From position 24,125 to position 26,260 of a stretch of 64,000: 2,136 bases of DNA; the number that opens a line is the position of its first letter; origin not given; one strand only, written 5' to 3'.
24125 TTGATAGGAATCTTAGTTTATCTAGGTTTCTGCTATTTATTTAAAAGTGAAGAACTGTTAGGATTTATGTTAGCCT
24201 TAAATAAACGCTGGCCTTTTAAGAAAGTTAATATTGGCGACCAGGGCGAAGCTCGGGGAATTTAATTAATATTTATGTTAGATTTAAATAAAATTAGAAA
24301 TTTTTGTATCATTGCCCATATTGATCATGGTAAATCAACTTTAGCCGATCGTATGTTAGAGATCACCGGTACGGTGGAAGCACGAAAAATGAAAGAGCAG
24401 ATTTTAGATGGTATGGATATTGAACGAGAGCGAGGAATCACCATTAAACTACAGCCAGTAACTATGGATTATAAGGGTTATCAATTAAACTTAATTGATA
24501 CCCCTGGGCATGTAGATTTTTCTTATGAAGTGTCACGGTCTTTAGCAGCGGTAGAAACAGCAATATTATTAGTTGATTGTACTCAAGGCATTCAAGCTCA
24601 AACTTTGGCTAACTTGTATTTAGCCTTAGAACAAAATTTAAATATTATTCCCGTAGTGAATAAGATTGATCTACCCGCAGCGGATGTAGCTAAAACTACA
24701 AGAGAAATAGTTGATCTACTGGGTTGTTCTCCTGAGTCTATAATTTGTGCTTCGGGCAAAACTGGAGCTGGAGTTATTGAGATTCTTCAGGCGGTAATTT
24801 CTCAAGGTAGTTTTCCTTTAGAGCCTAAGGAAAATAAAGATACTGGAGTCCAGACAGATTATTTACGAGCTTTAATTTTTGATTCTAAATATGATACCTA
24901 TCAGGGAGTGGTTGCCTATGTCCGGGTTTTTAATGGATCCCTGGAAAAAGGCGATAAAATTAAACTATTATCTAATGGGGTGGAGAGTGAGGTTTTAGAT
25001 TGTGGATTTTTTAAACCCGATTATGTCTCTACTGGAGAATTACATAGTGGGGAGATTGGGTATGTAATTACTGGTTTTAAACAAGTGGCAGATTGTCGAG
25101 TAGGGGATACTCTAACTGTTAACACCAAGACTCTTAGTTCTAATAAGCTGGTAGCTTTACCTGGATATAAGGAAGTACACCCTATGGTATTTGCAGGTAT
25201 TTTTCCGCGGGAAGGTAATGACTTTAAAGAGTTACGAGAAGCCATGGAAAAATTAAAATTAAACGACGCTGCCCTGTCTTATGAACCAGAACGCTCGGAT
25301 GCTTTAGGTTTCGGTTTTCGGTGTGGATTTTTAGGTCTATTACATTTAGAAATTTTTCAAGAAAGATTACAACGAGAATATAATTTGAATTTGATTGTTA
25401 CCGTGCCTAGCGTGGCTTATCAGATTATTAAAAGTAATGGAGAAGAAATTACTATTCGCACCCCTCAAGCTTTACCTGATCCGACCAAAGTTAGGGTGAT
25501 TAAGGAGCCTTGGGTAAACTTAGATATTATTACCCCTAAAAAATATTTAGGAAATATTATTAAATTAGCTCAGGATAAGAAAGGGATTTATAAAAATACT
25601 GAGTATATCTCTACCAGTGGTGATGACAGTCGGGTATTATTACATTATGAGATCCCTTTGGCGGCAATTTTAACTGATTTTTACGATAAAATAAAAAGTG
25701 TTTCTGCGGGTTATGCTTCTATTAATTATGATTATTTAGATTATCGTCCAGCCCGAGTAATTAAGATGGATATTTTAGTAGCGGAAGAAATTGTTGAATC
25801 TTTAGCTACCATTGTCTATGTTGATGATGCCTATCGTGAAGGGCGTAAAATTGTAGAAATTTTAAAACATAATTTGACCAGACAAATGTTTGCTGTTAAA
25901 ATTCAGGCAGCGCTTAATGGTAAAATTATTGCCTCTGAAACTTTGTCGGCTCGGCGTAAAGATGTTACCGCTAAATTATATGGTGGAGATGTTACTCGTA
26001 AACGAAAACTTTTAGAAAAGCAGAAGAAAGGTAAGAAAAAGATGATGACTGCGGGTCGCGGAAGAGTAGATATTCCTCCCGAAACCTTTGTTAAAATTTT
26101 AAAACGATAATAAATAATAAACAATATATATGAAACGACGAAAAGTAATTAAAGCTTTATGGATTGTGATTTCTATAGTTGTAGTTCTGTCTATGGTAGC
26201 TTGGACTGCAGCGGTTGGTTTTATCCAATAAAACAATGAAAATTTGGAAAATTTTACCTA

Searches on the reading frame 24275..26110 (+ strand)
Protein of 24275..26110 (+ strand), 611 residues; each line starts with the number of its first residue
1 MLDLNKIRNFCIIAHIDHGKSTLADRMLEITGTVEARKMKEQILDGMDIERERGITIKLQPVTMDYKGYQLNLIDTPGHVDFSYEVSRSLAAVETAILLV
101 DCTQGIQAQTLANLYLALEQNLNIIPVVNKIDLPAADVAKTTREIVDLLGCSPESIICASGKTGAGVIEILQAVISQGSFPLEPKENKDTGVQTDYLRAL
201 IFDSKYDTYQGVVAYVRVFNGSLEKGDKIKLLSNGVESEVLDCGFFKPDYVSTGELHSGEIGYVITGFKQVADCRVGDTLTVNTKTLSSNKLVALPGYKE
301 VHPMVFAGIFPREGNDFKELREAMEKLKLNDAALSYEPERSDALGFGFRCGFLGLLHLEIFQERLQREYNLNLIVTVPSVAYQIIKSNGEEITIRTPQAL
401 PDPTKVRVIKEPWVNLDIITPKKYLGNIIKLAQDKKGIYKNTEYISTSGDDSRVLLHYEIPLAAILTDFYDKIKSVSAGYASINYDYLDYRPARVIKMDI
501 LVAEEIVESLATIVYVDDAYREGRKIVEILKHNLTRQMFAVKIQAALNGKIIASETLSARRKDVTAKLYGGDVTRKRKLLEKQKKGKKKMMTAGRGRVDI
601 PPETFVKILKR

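Call 25: search_protein_families(library=pfam, proteins=[window:24275-26110:+], max_evalue=0.0001)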
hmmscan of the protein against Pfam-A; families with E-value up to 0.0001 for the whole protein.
window:24275-26110:+ (611 aa): 7 families
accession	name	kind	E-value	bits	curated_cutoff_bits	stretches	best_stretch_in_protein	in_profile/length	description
PF00009.33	GTP_EFTU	-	8.1e-56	189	26.5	1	6-176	2-184/188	Elongation factor Tu GTP binding domain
PF06421.17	LepA_C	-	1.1e-37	128.9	29.7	1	503-610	2-107/107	GTP-binding protein LepA C-terminus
PF00679.30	EFG_C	-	3.5e-17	62.6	27.9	1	409-495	2-83/89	Elongation factor G C-terminus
PF03144.31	GTP_EFTU_D2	-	2.6e-09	37.8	30.3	1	211-281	1-73/73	Elongation factor Tu domain 2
PF22042.2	EF-G_D2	-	6.9e-07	29.7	27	1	198-233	3-38/84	Elongation factor G domain 2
PF01926.29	MMR_HSR1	-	3.3e-06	27.6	21.9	1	17-130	9-113/113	50S ribosome-binding GTPase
PF14492.12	EFG_III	-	3.9e-05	24.1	27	0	302-375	3-73/75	Elongation Factor G, domain III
